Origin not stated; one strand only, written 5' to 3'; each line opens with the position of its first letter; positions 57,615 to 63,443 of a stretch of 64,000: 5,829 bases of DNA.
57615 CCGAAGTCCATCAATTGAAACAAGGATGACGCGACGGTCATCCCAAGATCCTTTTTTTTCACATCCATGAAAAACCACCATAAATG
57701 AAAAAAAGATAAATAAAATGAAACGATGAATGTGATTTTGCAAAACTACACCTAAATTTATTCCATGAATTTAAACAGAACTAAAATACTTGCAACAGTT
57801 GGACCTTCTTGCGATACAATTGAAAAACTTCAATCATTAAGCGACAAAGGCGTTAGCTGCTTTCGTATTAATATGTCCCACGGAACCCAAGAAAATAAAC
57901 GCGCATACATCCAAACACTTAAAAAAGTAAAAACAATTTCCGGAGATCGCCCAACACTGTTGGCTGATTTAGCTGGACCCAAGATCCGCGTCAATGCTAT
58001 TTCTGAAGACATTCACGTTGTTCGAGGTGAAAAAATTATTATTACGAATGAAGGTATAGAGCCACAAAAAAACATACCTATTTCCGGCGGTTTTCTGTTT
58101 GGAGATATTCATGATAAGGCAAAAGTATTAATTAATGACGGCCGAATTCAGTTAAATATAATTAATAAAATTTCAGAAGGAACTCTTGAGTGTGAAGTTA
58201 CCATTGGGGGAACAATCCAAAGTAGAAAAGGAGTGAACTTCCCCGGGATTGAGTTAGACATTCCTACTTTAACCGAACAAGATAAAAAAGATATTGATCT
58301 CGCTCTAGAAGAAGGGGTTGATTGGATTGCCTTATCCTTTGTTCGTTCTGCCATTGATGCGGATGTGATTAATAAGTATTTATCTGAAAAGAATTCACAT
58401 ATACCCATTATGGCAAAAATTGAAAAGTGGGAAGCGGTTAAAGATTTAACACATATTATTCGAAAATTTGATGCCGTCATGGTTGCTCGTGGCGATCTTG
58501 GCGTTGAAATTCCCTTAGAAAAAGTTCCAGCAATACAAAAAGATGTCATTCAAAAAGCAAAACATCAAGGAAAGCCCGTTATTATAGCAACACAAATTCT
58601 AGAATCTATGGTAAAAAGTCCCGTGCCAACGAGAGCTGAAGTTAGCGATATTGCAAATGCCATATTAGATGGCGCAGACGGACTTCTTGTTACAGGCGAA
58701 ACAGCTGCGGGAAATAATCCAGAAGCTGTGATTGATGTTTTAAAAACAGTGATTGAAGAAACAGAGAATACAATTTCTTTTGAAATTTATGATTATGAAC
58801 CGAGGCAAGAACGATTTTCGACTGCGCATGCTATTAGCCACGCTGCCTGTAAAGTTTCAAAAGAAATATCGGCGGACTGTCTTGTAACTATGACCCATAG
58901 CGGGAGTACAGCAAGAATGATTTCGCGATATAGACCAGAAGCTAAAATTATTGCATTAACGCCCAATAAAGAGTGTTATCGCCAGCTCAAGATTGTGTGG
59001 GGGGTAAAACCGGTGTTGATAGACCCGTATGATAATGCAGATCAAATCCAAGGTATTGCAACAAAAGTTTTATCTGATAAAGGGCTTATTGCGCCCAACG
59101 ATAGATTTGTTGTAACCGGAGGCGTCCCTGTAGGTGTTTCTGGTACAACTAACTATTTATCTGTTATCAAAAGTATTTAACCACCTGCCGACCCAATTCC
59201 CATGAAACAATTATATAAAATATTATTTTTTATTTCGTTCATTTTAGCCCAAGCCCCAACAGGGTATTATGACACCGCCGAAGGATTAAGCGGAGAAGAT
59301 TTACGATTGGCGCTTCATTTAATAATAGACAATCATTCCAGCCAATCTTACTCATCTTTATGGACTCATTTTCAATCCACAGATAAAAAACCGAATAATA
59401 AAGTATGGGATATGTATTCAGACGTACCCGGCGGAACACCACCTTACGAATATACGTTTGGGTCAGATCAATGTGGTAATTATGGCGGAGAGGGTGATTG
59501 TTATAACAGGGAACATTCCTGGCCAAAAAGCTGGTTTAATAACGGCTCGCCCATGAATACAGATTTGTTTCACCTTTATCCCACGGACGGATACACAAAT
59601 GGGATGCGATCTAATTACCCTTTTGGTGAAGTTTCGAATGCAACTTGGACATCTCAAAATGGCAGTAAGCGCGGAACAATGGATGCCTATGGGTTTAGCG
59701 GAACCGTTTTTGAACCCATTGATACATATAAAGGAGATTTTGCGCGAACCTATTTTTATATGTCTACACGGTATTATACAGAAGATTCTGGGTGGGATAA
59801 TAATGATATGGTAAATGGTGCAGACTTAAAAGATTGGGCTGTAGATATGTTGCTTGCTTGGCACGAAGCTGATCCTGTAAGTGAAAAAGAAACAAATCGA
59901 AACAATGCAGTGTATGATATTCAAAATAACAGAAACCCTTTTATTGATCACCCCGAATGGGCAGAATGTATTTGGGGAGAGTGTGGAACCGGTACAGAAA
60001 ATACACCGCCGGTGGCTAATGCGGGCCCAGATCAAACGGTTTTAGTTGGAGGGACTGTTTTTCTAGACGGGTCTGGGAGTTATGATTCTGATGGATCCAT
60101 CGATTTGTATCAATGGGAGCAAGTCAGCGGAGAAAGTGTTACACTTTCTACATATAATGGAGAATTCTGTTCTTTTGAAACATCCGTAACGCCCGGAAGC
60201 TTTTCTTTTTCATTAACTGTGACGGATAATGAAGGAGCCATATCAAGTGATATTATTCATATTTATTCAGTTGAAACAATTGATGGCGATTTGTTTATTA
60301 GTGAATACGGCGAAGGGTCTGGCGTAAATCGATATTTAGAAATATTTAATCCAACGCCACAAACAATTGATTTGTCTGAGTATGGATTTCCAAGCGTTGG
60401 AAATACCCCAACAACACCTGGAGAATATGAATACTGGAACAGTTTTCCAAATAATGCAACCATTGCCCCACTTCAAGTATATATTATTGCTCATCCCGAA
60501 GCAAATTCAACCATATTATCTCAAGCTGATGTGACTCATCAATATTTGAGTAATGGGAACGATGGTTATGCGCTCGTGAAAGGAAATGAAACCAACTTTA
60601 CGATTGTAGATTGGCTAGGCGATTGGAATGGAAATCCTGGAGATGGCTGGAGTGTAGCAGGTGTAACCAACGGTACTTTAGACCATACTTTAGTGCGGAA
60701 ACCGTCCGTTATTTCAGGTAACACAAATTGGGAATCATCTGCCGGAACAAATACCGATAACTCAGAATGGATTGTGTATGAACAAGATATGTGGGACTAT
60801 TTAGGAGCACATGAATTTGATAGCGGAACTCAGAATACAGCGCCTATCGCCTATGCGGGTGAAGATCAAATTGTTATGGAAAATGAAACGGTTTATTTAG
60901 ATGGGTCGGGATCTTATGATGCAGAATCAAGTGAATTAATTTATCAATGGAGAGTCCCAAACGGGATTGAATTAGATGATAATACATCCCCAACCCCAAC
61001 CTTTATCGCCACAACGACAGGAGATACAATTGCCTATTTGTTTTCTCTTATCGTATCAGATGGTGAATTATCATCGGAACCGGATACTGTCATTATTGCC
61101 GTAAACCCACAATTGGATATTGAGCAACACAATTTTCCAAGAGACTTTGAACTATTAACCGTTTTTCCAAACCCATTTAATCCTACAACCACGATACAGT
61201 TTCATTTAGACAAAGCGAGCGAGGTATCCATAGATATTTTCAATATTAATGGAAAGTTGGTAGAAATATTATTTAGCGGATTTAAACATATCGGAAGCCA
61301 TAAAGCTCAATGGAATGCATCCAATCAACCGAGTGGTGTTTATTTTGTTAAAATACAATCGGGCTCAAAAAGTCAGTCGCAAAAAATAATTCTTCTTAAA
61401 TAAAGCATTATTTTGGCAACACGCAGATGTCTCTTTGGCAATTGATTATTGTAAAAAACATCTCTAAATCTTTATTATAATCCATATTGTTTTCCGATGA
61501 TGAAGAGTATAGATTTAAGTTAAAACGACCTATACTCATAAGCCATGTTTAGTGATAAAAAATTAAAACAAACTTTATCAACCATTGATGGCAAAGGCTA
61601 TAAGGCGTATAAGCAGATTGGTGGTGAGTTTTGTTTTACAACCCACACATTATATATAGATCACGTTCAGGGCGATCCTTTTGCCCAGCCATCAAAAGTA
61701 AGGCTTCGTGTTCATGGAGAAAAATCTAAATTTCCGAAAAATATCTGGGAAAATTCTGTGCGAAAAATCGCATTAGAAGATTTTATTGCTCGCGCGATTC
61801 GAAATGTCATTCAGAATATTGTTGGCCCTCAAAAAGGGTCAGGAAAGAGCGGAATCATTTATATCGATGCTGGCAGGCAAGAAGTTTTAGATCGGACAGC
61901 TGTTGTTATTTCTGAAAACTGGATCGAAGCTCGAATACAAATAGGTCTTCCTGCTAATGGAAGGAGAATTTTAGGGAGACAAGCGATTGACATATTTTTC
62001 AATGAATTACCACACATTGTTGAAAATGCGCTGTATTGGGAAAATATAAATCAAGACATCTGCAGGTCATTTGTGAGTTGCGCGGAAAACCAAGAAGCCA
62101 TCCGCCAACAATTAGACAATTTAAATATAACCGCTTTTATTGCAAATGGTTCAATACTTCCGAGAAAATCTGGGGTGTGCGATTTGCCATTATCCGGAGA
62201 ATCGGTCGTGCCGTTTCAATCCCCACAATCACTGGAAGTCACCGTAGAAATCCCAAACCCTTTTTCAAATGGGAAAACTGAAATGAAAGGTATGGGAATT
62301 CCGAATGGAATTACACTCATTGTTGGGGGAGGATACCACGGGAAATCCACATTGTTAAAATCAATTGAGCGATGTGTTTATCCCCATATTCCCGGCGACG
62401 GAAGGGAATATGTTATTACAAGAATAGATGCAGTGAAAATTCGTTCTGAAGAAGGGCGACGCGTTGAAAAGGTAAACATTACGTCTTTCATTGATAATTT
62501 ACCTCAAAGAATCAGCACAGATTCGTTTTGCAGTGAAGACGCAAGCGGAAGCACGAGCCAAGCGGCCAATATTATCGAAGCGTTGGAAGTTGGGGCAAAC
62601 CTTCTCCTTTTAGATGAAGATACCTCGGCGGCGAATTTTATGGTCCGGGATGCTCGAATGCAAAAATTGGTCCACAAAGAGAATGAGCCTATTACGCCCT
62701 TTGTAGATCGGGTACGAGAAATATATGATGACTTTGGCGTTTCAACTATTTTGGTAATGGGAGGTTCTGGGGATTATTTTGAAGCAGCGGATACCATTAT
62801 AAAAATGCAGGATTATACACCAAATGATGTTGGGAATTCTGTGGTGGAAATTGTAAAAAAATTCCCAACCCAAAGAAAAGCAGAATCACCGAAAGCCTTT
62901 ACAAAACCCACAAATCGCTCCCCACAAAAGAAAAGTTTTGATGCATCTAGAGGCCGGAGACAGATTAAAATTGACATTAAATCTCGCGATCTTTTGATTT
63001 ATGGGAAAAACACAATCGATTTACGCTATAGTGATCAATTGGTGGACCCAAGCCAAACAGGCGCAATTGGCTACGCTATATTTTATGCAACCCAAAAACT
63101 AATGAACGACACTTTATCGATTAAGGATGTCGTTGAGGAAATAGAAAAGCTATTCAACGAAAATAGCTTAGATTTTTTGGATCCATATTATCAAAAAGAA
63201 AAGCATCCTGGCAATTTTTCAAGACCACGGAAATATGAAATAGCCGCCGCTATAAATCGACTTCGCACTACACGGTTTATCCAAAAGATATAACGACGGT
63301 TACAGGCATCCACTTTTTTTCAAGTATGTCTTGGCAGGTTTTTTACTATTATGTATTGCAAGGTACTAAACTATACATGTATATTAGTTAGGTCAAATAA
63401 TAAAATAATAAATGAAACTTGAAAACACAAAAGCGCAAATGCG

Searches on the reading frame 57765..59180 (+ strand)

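Call 33: search_protein_families(library=pfam, proteins=[window:57765-59180:+], max_evalue=0.00001)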
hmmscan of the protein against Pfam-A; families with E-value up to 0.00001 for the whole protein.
window:57765-59180:+ (471 aa): 2 families
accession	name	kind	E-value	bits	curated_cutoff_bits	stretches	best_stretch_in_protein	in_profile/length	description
PF00224.27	PK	-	5.1e-100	335.2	30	1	4-321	2-326/328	Pyruvate kinase, barrel domain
PF02887.21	PK_C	-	1.6e-37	128.5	28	1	355-468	1-114/114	Pyruvate kinase, alpha/beta domain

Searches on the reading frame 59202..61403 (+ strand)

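Call 33: search_protein_families(library=pfam, proteins=[window:59202-61403:+], max_evalue=0.00001)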
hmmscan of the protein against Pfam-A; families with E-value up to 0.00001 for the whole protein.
window:59202-61403:+ (733 aa): 5 families
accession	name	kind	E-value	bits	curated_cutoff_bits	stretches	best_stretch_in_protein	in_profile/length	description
PF04231.19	Endonuclease_1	-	9.3e-81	271.4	25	1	31-252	2-235/235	Endonuclease I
PF22352.2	K319L-like_PKD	-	2.4e-26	92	27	2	274-354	1-82/84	K319L-like, PKD domain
PF18911.6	PKD_4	-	1.4e-16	60.7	27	1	267-348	1-76/85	PKD domain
PF18962.6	Por_Secre_tail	-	9.1e-16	58.4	27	1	654-730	1-74/75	Secretion system C-terminal sorting domain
PF00932.25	LTD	-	7.3e-10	39.6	34.3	1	362-471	6-104/109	Lamin Tail Domain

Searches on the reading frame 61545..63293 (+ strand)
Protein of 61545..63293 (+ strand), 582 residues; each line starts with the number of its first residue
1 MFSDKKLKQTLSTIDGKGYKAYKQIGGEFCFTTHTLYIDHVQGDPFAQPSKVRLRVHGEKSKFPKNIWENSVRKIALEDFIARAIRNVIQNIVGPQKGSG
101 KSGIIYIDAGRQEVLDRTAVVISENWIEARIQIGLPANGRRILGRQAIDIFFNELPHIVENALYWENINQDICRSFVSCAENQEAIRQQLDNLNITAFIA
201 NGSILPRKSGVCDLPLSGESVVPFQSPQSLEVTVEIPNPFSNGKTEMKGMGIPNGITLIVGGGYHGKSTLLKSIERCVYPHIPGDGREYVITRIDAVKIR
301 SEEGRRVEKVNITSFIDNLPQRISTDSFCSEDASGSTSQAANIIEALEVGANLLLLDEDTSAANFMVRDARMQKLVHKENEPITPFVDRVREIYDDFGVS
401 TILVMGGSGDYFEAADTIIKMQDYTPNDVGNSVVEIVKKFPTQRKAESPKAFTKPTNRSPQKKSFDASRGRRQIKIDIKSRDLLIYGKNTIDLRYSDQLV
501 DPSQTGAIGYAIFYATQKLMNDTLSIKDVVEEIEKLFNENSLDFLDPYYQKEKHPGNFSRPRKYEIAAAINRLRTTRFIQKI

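Call 33: search_protein_families(library=pfam, proteins=[window:61545-63293:+], max_evalue=0.00001)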
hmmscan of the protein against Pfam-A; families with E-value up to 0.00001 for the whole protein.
window:61545-63293:+ (582 aa): 3 families
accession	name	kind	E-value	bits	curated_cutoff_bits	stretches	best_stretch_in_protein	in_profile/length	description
PF09818.15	ABC_ATPase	-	1.9e-118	395.1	23.2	1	174-455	6-280/283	P-loop domain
PF20446.3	ABC_N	-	2e-56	190.8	26.5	1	6-164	3-160/162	ATPase of the ABC class N-terminal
PF21117.3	MRB1590_C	-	2.1e-27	96.2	27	1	475-577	1-100/102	MRB1590 C-terminal domain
